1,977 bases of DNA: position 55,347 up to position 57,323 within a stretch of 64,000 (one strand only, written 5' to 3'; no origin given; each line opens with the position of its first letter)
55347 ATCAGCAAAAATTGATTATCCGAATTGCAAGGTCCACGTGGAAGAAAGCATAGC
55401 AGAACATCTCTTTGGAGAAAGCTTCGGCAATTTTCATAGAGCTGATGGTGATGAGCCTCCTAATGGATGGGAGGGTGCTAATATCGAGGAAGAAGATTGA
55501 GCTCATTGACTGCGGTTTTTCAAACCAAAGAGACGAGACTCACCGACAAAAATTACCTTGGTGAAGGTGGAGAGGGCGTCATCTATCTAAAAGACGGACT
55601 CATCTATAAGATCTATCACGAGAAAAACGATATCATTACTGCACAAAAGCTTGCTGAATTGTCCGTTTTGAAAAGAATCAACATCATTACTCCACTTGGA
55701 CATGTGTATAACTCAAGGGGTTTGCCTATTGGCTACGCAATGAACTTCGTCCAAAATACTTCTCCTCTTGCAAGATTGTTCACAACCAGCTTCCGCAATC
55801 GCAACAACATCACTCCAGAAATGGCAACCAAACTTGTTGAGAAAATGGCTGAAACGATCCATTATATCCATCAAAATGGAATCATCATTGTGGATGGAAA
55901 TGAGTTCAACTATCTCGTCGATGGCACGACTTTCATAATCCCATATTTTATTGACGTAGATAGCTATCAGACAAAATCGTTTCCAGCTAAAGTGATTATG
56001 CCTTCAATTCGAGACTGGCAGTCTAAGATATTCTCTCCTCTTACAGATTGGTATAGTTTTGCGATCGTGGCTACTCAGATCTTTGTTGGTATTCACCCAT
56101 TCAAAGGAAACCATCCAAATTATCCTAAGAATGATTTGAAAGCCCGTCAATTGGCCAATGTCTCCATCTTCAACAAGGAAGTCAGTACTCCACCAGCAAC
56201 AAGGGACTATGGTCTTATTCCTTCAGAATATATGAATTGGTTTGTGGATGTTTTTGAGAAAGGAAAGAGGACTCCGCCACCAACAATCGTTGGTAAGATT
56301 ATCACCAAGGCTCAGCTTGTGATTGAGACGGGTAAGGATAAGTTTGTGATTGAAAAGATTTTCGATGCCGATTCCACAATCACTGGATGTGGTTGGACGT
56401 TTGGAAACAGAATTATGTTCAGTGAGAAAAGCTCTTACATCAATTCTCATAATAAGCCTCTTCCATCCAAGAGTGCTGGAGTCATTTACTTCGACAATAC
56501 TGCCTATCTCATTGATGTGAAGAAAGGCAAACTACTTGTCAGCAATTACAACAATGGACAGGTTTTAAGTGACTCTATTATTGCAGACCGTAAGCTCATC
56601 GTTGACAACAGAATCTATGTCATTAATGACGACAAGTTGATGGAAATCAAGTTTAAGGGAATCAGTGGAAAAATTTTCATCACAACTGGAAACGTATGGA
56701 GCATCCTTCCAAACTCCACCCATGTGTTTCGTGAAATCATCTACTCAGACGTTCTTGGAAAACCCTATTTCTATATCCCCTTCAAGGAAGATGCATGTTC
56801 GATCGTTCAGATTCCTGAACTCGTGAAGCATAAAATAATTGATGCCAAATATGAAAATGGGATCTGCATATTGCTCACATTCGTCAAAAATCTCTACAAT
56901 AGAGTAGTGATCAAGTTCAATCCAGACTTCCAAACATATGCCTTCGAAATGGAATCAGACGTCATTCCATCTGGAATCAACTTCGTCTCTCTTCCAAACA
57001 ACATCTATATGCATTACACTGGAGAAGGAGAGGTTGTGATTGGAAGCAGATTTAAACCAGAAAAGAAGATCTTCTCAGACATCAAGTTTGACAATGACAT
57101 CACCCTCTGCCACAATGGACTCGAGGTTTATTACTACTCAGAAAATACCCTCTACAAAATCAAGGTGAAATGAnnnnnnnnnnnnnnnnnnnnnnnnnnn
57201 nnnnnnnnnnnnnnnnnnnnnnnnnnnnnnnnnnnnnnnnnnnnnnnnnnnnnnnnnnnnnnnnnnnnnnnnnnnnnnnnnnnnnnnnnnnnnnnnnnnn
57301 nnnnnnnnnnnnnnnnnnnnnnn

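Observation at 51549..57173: TerY-P-like signalling module: nicotinamidase-like hydrolase, vWA (TerY-like), CYTH, PP2C phosphatase and Ser/Thr kinase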

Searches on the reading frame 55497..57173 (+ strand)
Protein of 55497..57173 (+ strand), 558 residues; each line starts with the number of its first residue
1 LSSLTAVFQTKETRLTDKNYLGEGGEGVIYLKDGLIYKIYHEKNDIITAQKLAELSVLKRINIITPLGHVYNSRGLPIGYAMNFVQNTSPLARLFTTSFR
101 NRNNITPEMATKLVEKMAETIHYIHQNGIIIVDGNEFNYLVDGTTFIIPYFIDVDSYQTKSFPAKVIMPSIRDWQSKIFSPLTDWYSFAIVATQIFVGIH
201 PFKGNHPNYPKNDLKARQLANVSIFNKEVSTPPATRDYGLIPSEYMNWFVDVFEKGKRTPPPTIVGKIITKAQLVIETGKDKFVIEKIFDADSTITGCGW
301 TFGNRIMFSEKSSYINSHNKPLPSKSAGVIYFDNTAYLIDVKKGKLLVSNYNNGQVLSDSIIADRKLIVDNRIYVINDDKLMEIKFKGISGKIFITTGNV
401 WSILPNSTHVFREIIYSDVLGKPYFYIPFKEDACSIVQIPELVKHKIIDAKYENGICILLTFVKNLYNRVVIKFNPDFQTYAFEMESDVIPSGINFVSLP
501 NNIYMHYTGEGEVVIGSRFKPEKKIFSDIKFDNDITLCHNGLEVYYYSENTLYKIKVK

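Call 3: search_protein_families(library=pfam, proteins=[window:55497-57173:+], max_evalue=0.1)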
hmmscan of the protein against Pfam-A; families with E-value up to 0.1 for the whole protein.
window:55497-57173:+ (558 aa): 1 family
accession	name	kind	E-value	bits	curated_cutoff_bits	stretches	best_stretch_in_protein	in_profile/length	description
PF00069.31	Pkinase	-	1.4e-06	28.3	31.7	1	41-223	33-220/263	Protein kinase domain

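Call 4: search_protein_families(library=phrogs, proteins=[window:55497-57173:+], max_evalue=0.01)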
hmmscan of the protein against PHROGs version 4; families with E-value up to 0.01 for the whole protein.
window:55497-57173:+ (558 aa): 0 families

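Call 6: search_protein_families(library=padloc, proteins=[window:55497-57173:+], max_evalue=0.01)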
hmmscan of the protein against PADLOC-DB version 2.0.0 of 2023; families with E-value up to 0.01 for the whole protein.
window:55497-57173:+ (558 aa): 2 families
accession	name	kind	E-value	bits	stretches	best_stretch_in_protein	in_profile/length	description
PDLC04138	mad6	-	0.00011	19.3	0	177-209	231-263/659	mads_6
PDLC04047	PD-T4-6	-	0.00041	17.5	1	80-230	88-240/327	-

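Call 7: search_protein_families(library=ncbifam, proteins=[window:55497-57173:+], max_evalue=0.01)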
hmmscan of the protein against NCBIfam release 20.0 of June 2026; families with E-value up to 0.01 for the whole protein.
window:55497-57173:+ (558 aa): 0 families

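Call 12: search_dna_similar(query=window:55497-57173:+, collection=phages, mode=protein, max_rows=25, max_evalue=0.001)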
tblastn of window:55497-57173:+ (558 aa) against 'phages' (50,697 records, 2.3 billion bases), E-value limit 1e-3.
Records with a match: 4; places in all: 4; records where one place covers at least 80% of the query: 2.
Best place of each record, by identity: <60% 4.
By first word of the organism name: uncultured 3; Bacteriophage 1.
By host as written in the record: - 4.
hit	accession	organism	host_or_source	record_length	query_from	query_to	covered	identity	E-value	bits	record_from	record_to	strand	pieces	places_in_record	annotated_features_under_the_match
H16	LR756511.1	uncultured phage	metagenomic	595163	11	558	98%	31.4%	1e-79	279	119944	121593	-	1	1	record has no annotation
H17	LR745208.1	uncultured phage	metagenomic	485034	15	558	97%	30.0%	4e-66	239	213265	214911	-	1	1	record has no annotation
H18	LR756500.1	uncultured phage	metagenomic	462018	10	382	67%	26.2%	5e-21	103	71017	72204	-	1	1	record has no annotation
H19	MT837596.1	Bacteriophage sp.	human fecal samples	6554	3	156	28%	32.5%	2e-6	57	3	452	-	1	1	record has no annotation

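Call 13: get_annotated_region(hit=H16, flank=8000)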
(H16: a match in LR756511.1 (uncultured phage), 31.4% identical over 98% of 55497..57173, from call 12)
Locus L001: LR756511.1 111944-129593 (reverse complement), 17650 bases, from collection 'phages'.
description: uncultured phage genome assembly, chromosome: 1.
organism: uncultured phage (NCBI taxid 278008)
taxonomy: Viruses; environmental samples
host: -; source: metagenomic; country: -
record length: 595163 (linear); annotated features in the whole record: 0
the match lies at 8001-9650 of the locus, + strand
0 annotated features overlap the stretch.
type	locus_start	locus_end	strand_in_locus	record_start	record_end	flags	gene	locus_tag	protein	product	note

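Call 14: get_annotated_region(hit=H17, flank=8000)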
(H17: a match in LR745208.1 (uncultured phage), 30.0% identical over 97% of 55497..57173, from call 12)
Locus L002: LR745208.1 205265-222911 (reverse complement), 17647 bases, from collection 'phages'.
description: uncultured phage genome assembly, chromosome: 1.
organism: uncultured phage (NCBI taxid 278008)
taxonomy: Viruses; environmental samples
host: -; source: metagenomic; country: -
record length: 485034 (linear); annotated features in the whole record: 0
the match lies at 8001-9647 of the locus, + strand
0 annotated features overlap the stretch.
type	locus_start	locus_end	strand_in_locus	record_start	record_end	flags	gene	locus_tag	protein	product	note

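Call 15: get_annotated_region(hit=H18, flank=8000)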
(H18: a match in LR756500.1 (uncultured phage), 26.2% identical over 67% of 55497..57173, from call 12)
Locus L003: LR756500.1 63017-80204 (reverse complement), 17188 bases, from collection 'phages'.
description: uncultured phage genome assembly, chromosome: 1.
organism: uncultured phage (NCBI taxid 278008)
taxonomy: Viruses; environmental samples
host: -; source: metagenomic; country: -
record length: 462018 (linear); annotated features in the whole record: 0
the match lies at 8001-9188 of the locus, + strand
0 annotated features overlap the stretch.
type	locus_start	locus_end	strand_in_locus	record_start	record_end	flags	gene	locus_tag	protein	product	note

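Call 19: find_homologous_proteins(query=window:55497-57173:+, max_evalue=0.001)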
Query window:55497-57173:+ (558 aa): 456 proteins with E <= 0.001 among 8000 candidates; the best 120 are listed.
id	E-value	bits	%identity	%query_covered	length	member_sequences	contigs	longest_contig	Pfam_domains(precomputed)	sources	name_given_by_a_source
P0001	0.0e+0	1264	100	99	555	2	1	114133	PF00069.32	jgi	jgi:serine/threonine protein kinase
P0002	0.0e+0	1106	84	100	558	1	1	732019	PF00069.32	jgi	jgi:hypothetical protein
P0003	1.2e-289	980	74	100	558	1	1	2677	PF00069.32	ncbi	-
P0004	1.1e-287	973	74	100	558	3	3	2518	PF00069.32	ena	-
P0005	1.1e-286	970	74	100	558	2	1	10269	-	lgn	-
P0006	9.1e-276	934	72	99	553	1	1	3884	-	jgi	jgi:hypothetical protein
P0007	1.5e-235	801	61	100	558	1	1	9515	-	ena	-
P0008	2.1e-199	682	53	100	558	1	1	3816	PF00069.32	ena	-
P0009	1.6e-198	679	53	100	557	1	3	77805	-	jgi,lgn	-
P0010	1.0e-192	660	52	99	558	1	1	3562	PF00069.32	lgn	-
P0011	4.7e-188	644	52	97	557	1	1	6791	-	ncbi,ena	-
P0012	5.7e-188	644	51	99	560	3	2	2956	-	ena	-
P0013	5.8e-187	641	52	100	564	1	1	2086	PF00069.32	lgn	-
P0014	1.2e-186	640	50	98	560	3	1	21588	PF00069.32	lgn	-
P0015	4.8e-181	621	51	100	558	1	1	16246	PF00069.32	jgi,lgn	jgi:serine/threonine protein kinase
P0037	1.7e-127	444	38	97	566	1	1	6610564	-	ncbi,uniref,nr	ncbi:hypothetical protein DENIS_3779 [Desulfonema ishimotonii]|uniref:Protein kinase domain-containi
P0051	1.1e-122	429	38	98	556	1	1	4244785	PF00069.32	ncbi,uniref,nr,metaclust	ncbi:hypothetical protein BegalDRAFT_0166 [Beggiatoa alba B18LD]|uniref:Protein kinase family protei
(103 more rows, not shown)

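Call 20: find_encoding_contigs(protein=P0051, flank=8000, max_places=2)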
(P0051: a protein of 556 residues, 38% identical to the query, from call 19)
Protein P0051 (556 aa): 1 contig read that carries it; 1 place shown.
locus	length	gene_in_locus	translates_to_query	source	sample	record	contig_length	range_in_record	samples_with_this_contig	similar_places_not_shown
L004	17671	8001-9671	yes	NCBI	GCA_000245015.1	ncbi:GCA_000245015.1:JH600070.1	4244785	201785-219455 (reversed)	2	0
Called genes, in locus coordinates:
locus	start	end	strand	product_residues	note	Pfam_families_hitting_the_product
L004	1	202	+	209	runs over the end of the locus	PF01073:3Beta_HSD (weak), PF01370:Epimerase (weak), PF05368:NmrA, PF13460:NAD_binding_10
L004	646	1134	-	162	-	PF00710:Asparaginase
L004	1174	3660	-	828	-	PF00072:Response_reg, PF06490:FleQ (faint), PF00989:PAS, PF08448:PAS_4 (weak), PF13426:PAS_9, PF00512:HisKA, PF02518:HATPase_c, PF00072:Response_reg, +1 more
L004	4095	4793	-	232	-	PF02463:SMC_N (faint), PF00005:ABC_tran, PF13304:AAA_21 (faint)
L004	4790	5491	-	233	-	-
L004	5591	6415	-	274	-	PF12849:PBP_like_2, PF13531:SBP_bac_11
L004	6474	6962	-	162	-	PF00174:Oxidored_molyb (weak)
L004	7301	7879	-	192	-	PF11136:DUF2889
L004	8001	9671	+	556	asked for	PF00069:Pkinase (faint)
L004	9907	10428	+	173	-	PF02674:Colicin_V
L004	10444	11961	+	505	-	PF13522:GATase_6, PF13537:GATase_7, PF00156:Pribosyltran (weak)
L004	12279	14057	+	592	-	PF13584:BatD, PF25607:DUF7939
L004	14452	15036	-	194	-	PF10604:Polyketide_cyc2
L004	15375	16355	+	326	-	PF20030:bpMoxR, PF07726:AAA_3, PF07728:AAA_5, PF17863:AAA_lid_2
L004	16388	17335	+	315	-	PF01882:DUF58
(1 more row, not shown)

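Call 21: find_encoding_contigs(protein=P0037, flank=8000, max_places=2)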
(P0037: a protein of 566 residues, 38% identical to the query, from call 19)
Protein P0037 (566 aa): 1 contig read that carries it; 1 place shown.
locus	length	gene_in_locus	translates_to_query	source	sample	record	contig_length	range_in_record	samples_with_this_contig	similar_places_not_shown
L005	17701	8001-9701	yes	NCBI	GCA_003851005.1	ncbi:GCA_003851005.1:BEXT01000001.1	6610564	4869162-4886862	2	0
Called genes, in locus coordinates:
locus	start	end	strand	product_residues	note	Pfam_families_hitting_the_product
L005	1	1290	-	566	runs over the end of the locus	PF02463:SMC_N, PF13175:AAA_15 (weak), PF13401:AAA_22 (faint), PF13476:AAA_23, PF13555:AAA_29 (faint)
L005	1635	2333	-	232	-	PF00293:NUDIX (faint), PF19368:WHD_AraR, PF21906:WHD_NrtR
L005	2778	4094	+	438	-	PF01609:DDE_Tnp_1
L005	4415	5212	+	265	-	-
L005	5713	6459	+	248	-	-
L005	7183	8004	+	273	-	PF13672:PP2C_2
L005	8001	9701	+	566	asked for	-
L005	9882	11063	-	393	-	PF00155:Aminotran_1_2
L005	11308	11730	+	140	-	PF22381:Staph_reg_Sar_Rot (weak), PF01978:TrmB (weak), PF12802:MarR_2, PF01047:MarR, PF13463:HTH_27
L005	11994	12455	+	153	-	PF14539:DUF4442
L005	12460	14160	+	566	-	PF02770:Acyl-CoA_dh_M (weak), PF00441:Acyl-CoA_dh_1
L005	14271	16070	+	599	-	PF00501:AMP-binding, PF23562:AMP-binding_C_3 (faint)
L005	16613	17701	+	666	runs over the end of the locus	PF00724:Oxidored_FMN, PF13738:Pyr_redox_3 (faint), PF00890:FAD_binding_2, PF01266:DAO (weak), PF03486:HI0933_like (weak), PF07992:Pyr_redox_2, PF12831:FAD_oxidored, PF13450:NAD_binding_8, +2 more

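Call 22: find_encoding_contigs(protein=P0002, flank=10000, max_places=2)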
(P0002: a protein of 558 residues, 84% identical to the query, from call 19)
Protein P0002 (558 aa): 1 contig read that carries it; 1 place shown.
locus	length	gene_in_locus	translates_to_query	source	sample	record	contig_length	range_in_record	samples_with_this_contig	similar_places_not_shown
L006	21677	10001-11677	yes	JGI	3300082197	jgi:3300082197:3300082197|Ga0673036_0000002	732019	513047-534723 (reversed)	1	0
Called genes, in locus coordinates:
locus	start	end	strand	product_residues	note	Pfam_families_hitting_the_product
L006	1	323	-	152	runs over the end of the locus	-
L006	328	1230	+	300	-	-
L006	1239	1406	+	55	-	-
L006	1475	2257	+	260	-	PF25283:DUF7873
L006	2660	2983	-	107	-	-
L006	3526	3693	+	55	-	-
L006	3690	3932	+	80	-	-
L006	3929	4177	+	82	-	-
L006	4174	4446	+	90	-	-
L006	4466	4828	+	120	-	-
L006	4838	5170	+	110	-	-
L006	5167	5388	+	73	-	-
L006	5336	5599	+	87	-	-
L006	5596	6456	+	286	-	-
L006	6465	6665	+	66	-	-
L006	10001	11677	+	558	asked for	PF00069:Pkinase (weak)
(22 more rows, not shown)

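Call 24: find_related_loci(query=A1, collection=genome_contigs, flank=8000)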
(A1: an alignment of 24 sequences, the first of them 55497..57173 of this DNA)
Query A1 (558 aa) in genome_contigs; peptide patterns used: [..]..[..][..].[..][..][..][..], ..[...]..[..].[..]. (x = any residue, [..] = any of these).
141 stretches matched a pattern; 121 encode a relative of the query (tblastn E <= 1e-3); the best 80 are kept; 80 distinct loci.
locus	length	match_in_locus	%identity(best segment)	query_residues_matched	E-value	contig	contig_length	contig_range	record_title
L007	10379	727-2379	39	15-557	1e-128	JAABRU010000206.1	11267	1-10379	MAG: Desulfobacteraceae bacterium isolate S08.Bin136 Scaffold_5621, whole genome shotgun sequence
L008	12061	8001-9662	40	12-558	1e-126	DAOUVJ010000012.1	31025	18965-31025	MAG TPA_asm: Promethearchaeota archaeon isolate CSMAG_846 CSMAG_846_k141_570668_length_31025_cov_13.4511, whole genome s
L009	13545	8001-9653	39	11-557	1e-126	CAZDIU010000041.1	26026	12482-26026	MAG TPA_asm: uncultured Desulfobacterales bacterium isolate binchicken_co168_310 genome assembly, contig: NODE_3254_leng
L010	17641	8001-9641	36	15-558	2e-125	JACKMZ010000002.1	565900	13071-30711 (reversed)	MAG: Gammaproteobacteria bacterium isolate HK-STAS-PROT-131 HK-STAS-PROT-131_2, whole genome shotgun sequence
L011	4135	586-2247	38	11-557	9e-126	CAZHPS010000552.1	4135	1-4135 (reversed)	MAG TPA_asm: uncultured Desulfobacterales bacterium isolate binchicken_co113_226 genome assembly, contig: NODE_26103_len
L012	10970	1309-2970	38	11-557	1e-123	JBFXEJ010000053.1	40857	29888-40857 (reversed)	MAG: Desulfococcaceae bacterium isolate CA_2019_TPIn_113 NODE_2987_length_40857_cov_7.339995_TPIn, whole genome shotgun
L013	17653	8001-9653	38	11-557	3e-123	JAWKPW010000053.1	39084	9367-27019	MAG: Desulfobacterales bacterium isolate AC2.63 AC2.63.fa-53, whole genome shotgun sequence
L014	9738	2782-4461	36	1-557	2e-122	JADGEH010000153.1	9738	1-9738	MAG: Thiotrichales bacterium isolate BB31 NODE_6608_length_9738_cov_5.134661, whole genome shotgun sequence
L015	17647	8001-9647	35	11-557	6e-122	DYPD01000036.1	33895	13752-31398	MAG TPA_asm: Thiomargarita sp. isolate SulCav_GS09_5_2_48_36 SulCav_GS09_5_1818_length_33895_cov_20_059545, whole genome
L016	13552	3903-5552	34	15-558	3e-121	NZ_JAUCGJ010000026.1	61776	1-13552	Candidatus Venteria ishoeyi isolate HSG18 NODE_26_length_61776, whole genome shotgun sequence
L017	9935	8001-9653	36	11-558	3e-121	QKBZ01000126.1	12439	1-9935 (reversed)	MAG: Beggiatoa sp. isolate SZUA-411 scaffold_16745, whole genome shotgun sequence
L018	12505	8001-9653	36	15-557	6e-118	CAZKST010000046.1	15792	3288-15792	MAG TPA_asm: uncultured Thiotrichaceae bacterium isolate SRP342105_co1_176 genome assembly, contig: NODE_4998_length_157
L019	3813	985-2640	37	9-558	2e-117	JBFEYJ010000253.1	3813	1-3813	MAG: Thiohalomonadaceae bacterium isolate Mix_mud09.2021.07.50 k141_1263587_length_3813_cov_10.6362, whole genome shotgu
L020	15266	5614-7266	38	11-558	5e-115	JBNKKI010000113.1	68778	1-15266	MAG: Gammaproteobacteria bacterium isolate H1H2.bin.43.orig k141_513681, whole genome shotgun sequence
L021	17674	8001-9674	37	14-558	3e-114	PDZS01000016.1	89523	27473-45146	MAG: Deltaproteobacteria bacterium YD0425bin51 scaffold16, whole genome shotgun sequence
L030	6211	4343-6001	33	12-558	3e-98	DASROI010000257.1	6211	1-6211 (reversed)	MAG TPA_asm: Pyrinomonadaceae bacterium isolate SMAG_U10264 k141_1146471, whole genome shotgun sequence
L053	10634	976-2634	33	12-558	1e-89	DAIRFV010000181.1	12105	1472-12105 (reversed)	MAG TPA_asm: Pyrinomonadaceae bacterium isolate CTOTU27641 NODE_1686_length_12105_cov_9.095602, whole genome shotgun seq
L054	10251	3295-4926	32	11-558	1e-89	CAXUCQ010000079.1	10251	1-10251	MAG TPA_asm: uncultured Armatimonadales bacterium isolate public_SRR14722156_metawrap_bin.1 genome assembly, contig: pub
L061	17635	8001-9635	31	11-557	2e-88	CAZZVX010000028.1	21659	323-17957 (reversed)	MAG: Armatimonadota bacterium isolate Brown_J.bin.7 genome assembly, contig: NODE_492_length_21659_cov_5.687836, whole g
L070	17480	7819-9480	33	12-558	2e-98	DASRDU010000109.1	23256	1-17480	MAG TPA_asm: Blastocatellia bacterium isolate SMAG_U9988 k141_2219933, whole genome shotgun sequence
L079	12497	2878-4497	28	15-558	2e-80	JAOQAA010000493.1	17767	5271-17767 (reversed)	MAG: Capsulimonas sp. isolate RYN_270 scaffold_3452361, whole genome shotgun sequence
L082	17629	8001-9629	30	10-546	4e-78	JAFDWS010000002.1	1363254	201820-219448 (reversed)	MAG: Armatimonadota bacterium isolate SZAS-3 ARMAT-KAN-4__2__length-1363254, whole genome shotgun sequence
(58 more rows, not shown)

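Call 25: find_related_loci(query=A1, collection=viral_contigs, flank=8000)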
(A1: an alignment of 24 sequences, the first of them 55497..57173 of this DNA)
Query A1 (558 aa) in viral_contigs; peptide patterns used: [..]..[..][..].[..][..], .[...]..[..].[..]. (x = any residue, [..] = any of these).
149 stretches matched a pattern; 122 encode a relative of the query (tblastn E <= 1e-3); the best 80 are kept; 80 distinct loci.
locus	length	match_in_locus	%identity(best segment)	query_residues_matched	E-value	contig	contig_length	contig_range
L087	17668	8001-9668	53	3-558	0e+0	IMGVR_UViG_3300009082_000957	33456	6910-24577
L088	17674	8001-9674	75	1-558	0e+0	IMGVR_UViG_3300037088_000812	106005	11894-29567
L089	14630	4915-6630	39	1-558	8e-130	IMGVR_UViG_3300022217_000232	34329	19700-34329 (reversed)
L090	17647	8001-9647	38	9-555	5e-127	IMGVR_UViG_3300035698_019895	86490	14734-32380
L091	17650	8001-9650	39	12-558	1e-123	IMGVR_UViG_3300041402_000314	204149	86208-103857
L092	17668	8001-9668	39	15-558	4e-122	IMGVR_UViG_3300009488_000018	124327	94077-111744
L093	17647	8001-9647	39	12-553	5e-122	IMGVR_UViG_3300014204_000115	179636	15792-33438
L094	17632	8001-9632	41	14-557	4e-127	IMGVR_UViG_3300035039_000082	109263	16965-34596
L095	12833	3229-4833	38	15-540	9e-116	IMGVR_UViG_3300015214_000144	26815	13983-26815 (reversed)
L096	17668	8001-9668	38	9-558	6e-116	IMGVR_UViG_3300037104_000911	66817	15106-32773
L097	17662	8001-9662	35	12-558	4e-114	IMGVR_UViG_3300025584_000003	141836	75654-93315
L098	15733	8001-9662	35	12-558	4e-114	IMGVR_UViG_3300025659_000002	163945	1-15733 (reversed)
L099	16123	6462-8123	35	12-558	4e-114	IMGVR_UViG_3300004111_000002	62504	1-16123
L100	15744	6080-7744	37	4-558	4e-113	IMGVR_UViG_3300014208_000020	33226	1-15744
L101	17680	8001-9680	35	11-558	3e-111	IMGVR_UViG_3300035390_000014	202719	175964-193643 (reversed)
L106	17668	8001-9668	35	9-558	1e-106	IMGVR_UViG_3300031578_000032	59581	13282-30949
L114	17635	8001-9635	34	15-555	2e-95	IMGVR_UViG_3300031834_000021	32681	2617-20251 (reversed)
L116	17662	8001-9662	34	14-558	3e-95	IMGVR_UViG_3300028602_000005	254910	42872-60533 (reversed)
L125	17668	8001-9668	34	12-557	6e-96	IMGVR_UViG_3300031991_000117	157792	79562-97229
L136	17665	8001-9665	33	15-555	5e-88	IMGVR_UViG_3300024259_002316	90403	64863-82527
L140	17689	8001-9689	32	12-558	6e-87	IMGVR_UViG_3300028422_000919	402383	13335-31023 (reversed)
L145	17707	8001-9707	33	12-558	7e-85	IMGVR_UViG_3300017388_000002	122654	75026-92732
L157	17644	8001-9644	35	12-558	4e-102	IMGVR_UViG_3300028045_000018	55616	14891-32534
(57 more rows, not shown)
